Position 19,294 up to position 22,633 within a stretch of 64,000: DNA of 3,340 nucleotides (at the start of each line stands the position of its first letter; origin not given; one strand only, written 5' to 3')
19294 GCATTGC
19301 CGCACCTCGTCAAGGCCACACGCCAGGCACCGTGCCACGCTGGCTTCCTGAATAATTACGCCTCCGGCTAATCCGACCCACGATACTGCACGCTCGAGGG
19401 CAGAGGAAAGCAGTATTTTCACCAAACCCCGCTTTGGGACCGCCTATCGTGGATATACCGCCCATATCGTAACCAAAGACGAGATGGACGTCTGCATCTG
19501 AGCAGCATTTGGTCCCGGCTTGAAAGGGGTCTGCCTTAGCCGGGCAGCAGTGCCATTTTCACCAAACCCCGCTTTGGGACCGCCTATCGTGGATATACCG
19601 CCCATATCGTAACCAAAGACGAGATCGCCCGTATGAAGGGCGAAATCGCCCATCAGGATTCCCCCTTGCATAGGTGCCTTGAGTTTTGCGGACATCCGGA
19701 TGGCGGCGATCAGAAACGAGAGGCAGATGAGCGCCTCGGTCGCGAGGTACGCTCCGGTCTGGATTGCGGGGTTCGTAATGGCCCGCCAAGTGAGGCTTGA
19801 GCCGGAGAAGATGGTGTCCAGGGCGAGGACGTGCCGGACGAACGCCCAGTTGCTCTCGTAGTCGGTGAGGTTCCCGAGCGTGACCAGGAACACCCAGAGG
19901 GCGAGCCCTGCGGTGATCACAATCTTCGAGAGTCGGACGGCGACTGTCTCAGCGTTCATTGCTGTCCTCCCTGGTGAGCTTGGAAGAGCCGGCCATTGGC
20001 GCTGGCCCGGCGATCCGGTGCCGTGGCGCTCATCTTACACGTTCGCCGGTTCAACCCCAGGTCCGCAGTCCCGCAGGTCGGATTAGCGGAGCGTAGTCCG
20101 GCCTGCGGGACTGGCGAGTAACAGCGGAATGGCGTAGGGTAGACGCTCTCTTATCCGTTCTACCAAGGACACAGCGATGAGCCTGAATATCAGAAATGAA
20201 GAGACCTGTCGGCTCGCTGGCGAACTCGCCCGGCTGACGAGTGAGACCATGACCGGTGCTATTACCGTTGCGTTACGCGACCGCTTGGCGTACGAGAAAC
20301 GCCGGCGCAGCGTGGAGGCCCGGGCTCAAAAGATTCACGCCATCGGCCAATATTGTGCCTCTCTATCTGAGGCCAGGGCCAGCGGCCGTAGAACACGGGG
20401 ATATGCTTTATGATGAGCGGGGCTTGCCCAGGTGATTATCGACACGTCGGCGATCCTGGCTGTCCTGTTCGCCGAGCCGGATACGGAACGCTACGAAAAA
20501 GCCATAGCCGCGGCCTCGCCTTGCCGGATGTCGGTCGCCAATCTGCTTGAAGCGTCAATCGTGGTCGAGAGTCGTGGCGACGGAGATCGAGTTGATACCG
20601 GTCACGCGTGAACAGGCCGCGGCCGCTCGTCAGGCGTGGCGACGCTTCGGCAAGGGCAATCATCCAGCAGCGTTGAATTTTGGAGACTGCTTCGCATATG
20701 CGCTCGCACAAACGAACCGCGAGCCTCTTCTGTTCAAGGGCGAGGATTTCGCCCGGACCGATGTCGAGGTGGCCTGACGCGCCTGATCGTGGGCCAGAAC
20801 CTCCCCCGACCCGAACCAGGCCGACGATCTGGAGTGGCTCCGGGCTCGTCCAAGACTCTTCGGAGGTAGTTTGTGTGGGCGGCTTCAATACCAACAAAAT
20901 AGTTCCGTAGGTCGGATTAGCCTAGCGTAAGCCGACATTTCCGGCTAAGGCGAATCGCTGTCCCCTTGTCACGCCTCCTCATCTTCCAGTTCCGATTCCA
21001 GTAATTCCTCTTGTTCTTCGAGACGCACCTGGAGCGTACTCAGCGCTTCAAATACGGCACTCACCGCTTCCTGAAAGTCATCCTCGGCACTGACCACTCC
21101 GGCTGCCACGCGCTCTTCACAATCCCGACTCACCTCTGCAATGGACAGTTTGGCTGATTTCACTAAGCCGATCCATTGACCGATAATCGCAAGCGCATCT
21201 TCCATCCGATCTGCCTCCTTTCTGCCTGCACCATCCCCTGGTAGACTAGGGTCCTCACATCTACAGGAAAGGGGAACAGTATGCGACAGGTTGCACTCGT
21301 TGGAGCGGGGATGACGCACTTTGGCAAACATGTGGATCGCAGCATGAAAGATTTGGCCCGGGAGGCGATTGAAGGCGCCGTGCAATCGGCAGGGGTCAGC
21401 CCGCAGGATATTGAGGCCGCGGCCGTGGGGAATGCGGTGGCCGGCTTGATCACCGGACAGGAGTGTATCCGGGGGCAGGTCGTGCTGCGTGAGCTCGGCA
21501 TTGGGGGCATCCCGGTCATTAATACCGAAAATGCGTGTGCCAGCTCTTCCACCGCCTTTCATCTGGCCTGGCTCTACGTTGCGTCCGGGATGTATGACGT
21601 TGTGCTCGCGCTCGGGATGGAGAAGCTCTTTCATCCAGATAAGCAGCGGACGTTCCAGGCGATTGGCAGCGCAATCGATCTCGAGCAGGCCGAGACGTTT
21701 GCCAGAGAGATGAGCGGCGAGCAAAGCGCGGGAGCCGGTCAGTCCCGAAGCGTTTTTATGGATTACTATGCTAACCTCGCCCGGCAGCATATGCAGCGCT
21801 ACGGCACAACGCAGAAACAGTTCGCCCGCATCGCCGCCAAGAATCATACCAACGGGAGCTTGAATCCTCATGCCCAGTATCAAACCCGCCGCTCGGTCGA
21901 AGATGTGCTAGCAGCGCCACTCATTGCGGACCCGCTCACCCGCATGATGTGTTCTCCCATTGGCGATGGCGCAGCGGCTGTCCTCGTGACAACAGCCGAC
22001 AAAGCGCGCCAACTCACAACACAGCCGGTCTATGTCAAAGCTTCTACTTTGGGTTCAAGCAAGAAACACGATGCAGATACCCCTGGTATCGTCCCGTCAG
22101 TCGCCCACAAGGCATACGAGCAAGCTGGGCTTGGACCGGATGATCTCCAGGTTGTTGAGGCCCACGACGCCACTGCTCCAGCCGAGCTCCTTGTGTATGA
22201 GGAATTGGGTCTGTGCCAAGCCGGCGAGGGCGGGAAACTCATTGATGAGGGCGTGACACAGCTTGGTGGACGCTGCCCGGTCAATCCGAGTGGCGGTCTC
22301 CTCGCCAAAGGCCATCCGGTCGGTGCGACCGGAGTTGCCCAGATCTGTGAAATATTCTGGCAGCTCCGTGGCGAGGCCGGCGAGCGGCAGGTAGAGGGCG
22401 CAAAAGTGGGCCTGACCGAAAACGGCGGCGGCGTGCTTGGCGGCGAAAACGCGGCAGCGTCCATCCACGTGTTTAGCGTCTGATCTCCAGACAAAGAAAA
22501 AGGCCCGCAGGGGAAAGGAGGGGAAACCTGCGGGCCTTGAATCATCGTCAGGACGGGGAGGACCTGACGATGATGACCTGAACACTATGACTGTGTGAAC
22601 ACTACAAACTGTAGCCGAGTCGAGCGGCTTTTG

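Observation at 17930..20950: GC-rich mosaic of truncated, alphaproteobacteria-like gene remnants between gspK and the thiolase locus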

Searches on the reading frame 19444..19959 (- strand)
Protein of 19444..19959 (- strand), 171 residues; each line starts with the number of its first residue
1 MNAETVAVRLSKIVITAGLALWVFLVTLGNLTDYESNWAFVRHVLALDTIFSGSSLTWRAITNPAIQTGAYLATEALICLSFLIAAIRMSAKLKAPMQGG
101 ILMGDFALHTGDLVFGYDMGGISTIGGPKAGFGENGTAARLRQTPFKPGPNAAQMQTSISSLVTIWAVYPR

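Call 7: search_protein_families(library=pfam, proteins=[window:19444-19959:-], max_evalue=0.01)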
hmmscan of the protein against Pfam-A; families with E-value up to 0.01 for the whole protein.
window:19444-19959:- (171 aa): 1 family
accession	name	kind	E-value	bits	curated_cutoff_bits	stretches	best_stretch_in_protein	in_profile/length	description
PF09933.14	DUF2165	-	8.7e-25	88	24.9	1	9-107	2-103/157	Predicted small integral membrane protein (DUF2165)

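Call 36: find_homologous_proteins(query=window:19444-19959:-, max_evalue=0.00001)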
Query window:19444-19959:- (171 aa): 23 proteins with E <= 0.00001 among 102 candidates.
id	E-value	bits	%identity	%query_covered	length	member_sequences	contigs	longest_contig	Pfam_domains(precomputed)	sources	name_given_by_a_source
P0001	1.6e-106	372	100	100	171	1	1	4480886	PF09933.15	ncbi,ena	-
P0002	5.5e-38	149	73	57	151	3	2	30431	PF09933.15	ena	-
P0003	1.1e-35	141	75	57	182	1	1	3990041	PF09933.15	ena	-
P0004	7.8e-35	138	70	57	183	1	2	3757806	PF09933.15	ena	-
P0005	8.5e-34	135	73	57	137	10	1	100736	PF09933.15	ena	-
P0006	7.8e-33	132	66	57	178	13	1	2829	PF09933.15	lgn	-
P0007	4.6e-30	123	62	56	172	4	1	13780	PF09933.15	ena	-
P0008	1.3e-29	121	67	53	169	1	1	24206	PF09933.15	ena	-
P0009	4.6e-29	120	64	56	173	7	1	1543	PF09933.15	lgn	-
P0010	5.1e-29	120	63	56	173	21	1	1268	PF09933.15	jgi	jgi:predicted small integral membrane protein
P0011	6.9e-28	116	66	53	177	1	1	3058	PF09933.15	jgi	-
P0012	1.1e-27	115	47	84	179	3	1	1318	PF09933.15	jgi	jgi:predicted small integral membrane protein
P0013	3.0e-27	114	61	56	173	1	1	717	PF09933.15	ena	-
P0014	1.8e-26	111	62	53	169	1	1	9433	PF09933.15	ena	-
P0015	2.7e-26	111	50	75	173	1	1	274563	PF09933.15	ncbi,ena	-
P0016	2.0e-25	108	61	56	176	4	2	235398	PF09933.15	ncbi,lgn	-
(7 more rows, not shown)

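Call 37: find_encoding_contigs(protein=P0001, flank=3000, max_places=3)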
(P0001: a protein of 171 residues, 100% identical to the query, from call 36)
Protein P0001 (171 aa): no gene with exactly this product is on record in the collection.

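Call 38: find_encoding_contigs(protein=P0003, flank=8000, max_places=3)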
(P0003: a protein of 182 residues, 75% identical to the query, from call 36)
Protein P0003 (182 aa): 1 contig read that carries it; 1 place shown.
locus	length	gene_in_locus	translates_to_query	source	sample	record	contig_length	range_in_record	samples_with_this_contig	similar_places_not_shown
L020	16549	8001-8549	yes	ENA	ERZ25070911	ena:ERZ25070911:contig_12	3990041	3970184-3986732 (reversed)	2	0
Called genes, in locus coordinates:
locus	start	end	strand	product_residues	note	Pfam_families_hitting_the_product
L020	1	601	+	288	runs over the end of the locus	PF00528:BPD_transp_1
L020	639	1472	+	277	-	PF00497:SBP_bac_3, PF10613:Lig_chan-Glu_bd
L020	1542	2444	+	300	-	PF00528:BPD_transp_1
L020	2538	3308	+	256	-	PF00106:adh_short, PF08659:KR, PF13561:adh_short_C2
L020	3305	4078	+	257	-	PF23441:SDR (weak), PF00106:adh_short, PF08659:KR, PF13561:adh_short_C2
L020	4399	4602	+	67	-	PF15919:HicB_lk_antitox (weak), PF21748:UPF0150 (weak)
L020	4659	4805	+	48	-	PF07927:HicA_toxin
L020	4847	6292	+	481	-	PF01613:Flavin_Reduct, PF01547:SBP_bac_1, PF13416:SBP_bac_8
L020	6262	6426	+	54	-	-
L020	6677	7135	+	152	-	PF07355:GRDB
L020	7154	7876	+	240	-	-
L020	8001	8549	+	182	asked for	PF09933:DUF2165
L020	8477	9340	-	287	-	PF00795:CN_hydrolase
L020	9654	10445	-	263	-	PF12911:OppC_N, PF00528:BPD_transp_1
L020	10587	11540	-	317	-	PF19300:BPD_transp_1_N, PF00528:BPD_transp_1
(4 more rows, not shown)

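Call 39: find_encoding_contigs(protein=P0004, flank=8000, max_places=3)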
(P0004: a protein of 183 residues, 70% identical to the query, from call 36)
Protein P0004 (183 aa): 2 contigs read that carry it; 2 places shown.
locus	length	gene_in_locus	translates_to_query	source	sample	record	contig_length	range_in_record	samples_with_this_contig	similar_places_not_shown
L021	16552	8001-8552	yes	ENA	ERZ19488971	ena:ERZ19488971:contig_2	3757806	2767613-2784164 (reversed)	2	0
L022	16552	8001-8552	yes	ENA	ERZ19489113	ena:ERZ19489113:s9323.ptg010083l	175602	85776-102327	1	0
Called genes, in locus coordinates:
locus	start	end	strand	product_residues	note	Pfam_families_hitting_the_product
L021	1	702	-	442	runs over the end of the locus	PF04551:GcpE, PF26540:GcpE_C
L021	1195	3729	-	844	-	PF12704:MacB_PCD, PF02687:FtsX, PF12704:MacB_PCD, PF02687:FtsX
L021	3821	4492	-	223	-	PF00005:ABC_tran, PF13304:AAA_21 (faint)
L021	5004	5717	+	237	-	PF22811:Zn_ribbon_NrdR, PF03477:ATP-cone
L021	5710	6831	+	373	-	PF00383:dCMP_cyt_deam_1, PF14437:MafB19-deam (weak), PF01872:RibD_C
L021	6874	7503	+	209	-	PF00677:Lum_binding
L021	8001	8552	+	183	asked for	PF09933:DUF2165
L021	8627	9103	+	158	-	PF00885:DMRL_synthase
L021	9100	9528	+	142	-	PF01029:NusB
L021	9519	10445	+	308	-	PF00586:AIRS, PF02769:AIRS_C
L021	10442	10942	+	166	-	PF04608:PgpA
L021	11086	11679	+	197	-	PF00586:AIRS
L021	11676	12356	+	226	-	PF02976:MutH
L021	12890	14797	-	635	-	-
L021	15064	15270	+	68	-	-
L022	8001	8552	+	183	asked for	PF09933:DUF2165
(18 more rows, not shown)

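Call 52: list_cluster_members(proteins=[P0027, P0028, P0059, P0060, P0066, P0069, P0095, P0015, P0016, P0001])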
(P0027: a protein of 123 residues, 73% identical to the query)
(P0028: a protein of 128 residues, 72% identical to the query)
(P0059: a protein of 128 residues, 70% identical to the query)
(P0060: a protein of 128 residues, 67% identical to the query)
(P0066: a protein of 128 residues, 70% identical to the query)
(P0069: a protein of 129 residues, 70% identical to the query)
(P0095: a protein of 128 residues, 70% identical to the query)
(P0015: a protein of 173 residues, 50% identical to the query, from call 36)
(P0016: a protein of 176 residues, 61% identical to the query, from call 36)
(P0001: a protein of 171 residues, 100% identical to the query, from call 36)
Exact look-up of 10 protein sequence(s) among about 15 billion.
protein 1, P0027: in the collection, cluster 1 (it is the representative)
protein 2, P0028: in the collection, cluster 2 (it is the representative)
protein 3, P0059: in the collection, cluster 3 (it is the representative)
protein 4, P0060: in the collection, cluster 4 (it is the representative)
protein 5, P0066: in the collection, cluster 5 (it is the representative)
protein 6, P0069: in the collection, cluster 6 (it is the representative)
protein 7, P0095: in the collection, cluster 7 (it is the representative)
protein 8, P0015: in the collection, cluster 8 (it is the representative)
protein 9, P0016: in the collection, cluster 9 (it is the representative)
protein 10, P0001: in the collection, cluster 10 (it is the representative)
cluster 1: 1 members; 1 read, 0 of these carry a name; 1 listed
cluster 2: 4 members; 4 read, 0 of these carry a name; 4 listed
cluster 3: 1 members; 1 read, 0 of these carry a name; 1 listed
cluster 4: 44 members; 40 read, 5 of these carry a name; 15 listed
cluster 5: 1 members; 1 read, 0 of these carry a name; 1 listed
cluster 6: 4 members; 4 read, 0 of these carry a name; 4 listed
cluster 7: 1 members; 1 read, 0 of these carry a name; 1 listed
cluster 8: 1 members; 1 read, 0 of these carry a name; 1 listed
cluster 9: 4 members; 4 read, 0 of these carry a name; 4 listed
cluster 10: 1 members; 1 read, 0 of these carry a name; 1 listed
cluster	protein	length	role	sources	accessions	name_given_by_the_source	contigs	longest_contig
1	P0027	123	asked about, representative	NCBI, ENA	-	-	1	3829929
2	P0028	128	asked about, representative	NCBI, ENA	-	-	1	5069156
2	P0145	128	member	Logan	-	-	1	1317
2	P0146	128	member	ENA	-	-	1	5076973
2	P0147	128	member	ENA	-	-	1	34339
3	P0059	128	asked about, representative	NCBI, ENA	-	-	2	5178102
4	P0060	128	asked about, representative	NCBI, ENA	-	-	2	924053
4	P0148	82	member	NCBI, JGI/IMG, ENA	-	antitoxin VapB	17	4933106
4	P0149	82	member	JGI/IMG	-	antitoxin VapB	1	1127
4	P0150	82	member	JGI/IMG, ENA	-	antitoxin VapB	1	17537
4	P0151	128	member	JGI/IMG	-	ribonuclease VapC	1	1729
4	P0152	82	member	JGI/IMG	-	antitoxin VapB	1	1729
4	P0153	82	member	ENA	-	-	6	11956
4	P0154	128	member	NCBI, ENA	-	-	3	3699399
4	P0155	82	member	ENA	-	-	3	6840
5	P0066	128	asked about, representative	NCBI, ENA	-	-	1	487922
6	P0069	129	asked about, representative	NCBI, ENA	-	-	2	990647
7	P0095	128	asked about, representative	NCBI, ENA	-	-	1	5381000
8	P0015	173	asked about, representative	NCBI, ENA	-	-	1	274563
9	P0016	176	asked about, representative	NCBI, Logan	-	-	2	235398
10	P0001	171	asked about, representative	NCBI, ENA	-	-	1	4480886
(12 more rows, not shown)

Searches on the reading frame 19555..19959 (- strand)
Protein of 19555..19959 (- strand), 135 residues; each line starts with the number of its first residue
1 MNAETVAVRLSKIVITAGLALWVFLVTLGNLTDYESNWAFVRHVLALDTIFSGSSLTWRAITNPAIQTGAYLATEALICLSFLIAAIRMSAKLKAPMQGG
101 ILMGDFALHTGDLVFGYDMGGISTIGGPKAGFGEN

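Call 34: search_dna_similar(query=window:19555-19959:-, collection=plasmids, mode=protein, max_rows=12)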
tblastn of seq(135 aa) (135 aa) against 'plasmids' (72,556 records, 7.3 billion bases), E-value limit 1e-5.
Records with a match: 132; places in all: 132; records where one place covers at least 80% of the query: 0.
Best place of each record, by identity: <60% 132.
By first word of the organism name: Ralstonia 110; Caballeronia 3; Bartonella 3; Burkholderia 3; Streptomyces 2; Streptantibioticus 2; Cupriavidus 2; Pandoraea 2; Roseateles 1; Martelella 1; and 3 more.
By predicted mobility (MOB-suite, as given by PLSDB): mobilizable 101; non-mobilizable 27; conjugative 4.
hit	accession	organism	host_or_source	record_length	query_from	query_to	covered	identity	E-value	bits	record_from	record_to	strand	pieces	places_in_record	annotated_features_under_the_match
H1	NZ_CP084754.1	Roseateles sp. XES5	Xenopus laevis,bacterial culture,swab ...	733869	6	95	67%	41.9%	3e-13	72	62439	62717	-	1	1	DUF2165 domain-containing protein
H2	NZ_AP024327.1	Caballeronia sp. NK8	-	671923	6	88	61%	43.8%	2e-10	64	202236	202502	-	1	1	DUF2165 domain-containing protein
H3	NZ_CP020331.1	Martelella mediterranea DSM 17316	-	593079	6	87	61%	41.5%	1e-10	65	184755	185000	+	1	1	DUF2165 domain-containing protein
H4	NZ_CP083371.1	Ensifer canadensis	Melilotus albus,Cell Culture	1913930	8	94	64%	38.9%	3e-9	61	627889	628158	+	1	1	none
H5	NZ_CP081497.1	Streptomyces sp. BHT-5-2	whole organism,plant soil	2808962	2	73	53%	45.9%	7e-11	65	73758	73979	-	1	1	none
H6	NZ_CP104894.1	Bartonella sp. HY406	pure-culture,feces of bat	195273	8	95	65%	37.4%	2e-8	58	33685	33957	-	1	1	DUF2165 domain-containing protein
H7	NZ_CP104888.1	Bartonella sp. HY761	pure-culture,feces of bat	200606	8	95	65%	37.4%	2e-8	58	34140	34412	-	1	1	DUF2165 domain-containing protein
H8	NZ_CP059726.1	Bartonella sp. HY038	bat,pure culture,feces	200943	8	95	65%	37.4%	2e-8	58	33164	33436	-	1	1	DUF2165 domain-containing protein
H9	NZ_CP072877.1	Microbacterium sp. NIBRBAC000506063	cell culture,sludge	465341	25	89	48%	48.5%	6e-12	68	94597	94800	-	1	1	DUF2165 domain-containing protein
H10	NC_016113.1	Streptantibioticus cattleyicolor NRRL 8057 = DSM 46488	-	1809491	9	72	47%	48.4%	3e-12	69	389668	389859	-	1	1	none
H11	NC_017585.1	Streptantibioticus cattleyicolor NRRL 8057 = DSM 46488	-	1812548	9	72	47%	48.4%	3e-12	69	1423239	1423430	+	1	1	none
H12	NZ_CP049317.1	Caballeronia sp. SBC2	whole organism,soil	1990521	8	72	48%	47.7%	3e-9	61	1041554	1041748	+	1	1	none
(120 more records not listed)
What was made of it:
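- DUF2165 occurs on some Ensifer, Martelella and Bartonella plasmids (call 34). Plasmid DUF2165 hits are at most 48% identical and are mostly Ralstonia, Burkholderia-group and actinobacterial (call 34).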

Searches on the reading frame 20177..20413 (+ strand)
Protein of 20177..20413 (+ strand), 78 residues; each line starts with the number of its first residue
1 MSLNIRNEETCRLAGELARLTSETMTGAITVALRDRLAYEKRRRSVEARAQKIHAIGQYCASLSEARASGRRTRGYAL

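Call 7: search_protein_families(library=pfam, proteins=[window:20177-20413:+], max_evalue=0.01)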
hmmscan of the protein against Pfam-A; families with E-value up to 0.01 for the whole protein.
window:20177-20413:+ (78 aa): 1 family
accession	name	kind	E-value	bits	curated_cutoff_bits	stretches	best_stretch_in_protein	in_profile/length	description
PF07704.17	PSK_trans_fac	-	1.1e-16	61.9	28.3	1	1-68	1-67/82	Rv0623-like transcription factor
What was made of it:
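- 20177..20413 (+): vapB pseudogene (+1 frameshift near 20365; the true C-terminus ................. is out of frame). Pfam PSK_trans_fac positions 1-67 of 82 (call 7).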

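Call 35: search_dna_similar(query=window:20177-20410:+, collection=plasmids, mode=protein, max_rows=12)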
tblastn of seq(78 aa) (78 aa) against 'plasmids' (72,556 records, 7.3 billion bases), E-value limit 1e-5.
No match.
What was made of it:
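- Tried and rejected: tblastn of VapB against plasmids found no match (call 35).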

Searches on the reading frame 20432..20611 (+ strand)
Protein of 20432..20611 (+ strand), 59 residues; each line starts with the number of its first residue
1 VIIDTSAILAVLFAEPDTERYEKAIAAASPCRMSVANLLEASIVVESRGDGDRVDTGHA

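Call 7: search_protein_families(library=pfam, proteins=[window:20432-20611:+], max_evalue=0.01)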
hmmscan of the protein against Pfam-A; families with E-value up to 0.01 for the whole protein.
window:20432-20611:+ (59 aa): 1 family
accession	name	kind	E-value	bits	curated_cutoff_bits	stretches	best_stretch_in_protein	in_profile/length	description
PF01850.27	PIN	-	6.9e-07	30.3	23.6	1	1-51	1-52/120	PIN domain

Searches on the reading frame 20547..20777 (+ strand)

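Call 7: search_protein_families(library=pfam, proteins=[window:20547-20777:+], max_evalue=0.01)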
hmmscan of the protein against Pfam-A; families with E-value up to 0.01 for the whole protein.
window:20547-20777:+ (76 aa): 1 family
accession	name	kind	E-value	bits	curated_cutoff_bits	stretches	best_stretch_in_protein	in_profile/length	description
PF01850.27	PIN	-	2.3e-07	31.9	23.6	1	11-72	64-118/120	PIN domain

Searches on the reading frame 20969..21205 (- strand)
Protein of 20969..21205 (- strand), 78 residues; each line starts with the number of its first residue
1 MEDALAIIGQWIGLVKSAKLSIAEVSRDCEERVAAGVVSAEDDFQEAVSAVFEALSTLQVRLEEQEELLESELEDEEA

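Call 64: search_protein_families(library=pfam, proteins=[window:20969-21205:-], max_evalue=0.001)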
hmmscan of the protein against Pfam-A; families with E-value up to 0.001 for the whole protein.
window:20969-21205:- (78 aa): 0 families
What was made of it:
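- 20969..21205 (-): Small acidic 78-aa gene of unknown function, convergent with gspK; with the thiolase gene (21281-22483) it forms the right flank. No Pfam family (call 64).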

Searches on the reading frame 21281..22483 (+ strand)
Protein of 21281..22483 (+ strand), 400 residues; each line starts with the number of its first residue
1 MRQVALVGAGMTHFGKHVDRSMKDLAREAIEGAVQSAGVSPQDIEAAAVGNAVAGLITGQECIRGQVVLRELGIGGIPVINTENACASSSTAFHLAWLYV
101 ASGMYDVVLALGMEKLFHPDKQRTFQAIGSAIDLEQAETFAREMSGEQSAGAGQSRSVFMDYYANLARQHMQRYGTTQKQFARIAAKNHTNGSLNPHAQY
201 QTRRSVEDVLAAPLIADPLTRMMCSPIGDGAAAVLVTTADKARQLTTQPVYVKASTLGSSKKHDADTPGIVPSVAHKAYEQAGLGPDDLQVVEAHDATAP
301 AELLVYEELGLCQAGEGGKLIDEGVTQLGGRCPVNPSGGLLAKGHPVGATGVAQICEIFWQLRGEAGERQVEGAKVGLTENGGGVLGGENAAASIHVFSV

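Call 10: find_encoding_contigs(protein=window:21281-22483:+, flank=10000, max_places=6)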
Protein window:21281-22483:+ (400 aa): no gene with exactly this product is on record in the collection.
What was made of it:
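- Tried and rejected: Exact look-ups of the window's thiolase and of the DUF2165 ORF to find the source contig returned nothing on record (calls 10, 37).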

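Call 77: search_protein_families(library=ncbifam, proteins=[window:21281-22483:+], max_evalue=0.00001)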
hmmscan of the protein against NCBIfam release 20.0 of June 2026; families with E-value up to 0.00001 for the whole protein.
window:21281-22483:+ (400 aa): 47 families (the best 25 are shown)
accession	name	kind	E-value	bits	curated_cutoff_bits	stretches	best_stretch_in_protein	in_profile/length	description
NF004720.0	PRK06064.1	subfamily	6.9e-107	357.6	420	1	1-398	1-385/389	thiolase domain-containing protein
NF053570.1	AcCoTHIOL_METTL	equivalog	4.3e-101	338.5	600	1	1-399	1-382/385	acetyl-CoA acetyltransferase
NF006102.0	PRK08256.1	subfamily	2.8e-96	323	436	1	2-388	3-383/394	lipid-transfer protein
NF004810.0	PRK06157.1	equivalog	1.8e-82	277.7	403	1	2-387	7-386/400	acetyl-CoA acetyltransferase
NF005704.0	PRK07516.1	subfamily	1.2e-76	258.2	412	1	2-385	2-376/389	thiolase domain-containing protein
NF009228.0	PRK12578.1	subfamily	3.2e-75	253.2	485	1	2-385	3-376/387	thiolase domain-containing protein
NF004715.0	PRK06059.1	equivalog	4.8e-74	249.7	424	1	2-384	4-388/399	lipid-transfer protein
NF053628.1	BnzsclthlBbsBGT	equivalog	5.7e-69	232.8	750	1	2-398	5-385/389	benzoylsuccinyl-CoA thiolase subunit BbsB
NF004982.0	PRK06365.1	equivalog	3.9e-64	217.3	695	2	1-267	15-265/430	thiolase domain-containing protein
NF004936.0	PRK06289.1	equivalog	2e-59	201.4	375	1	4-385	5-392/405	acetyl-CoA acetyltransferase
NF004811.0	PRK06158.1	subfamily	1e-55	189.3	421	1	3-390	9-374/384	acetyl-CoA acetyltransferase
NF006180.0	PRK08313.1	subfamily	1.1e-53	182.5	514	1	2-384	4-372/389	thiolase domain-containing protein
NF004721.0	PRK06065.1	equivalog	1.3e-52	179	455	2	166-373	156-369/393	thiolase domain-containing protein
NF005892.0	PRK07855.1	subfamily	4.7e-47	160.7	469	1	3-385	7-380/390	lipid-transfer protein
NF006010.0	PRK08142.1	subfamily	7.1e-46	156.7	462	1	7-395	10-383/388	thiolase domain-containing protein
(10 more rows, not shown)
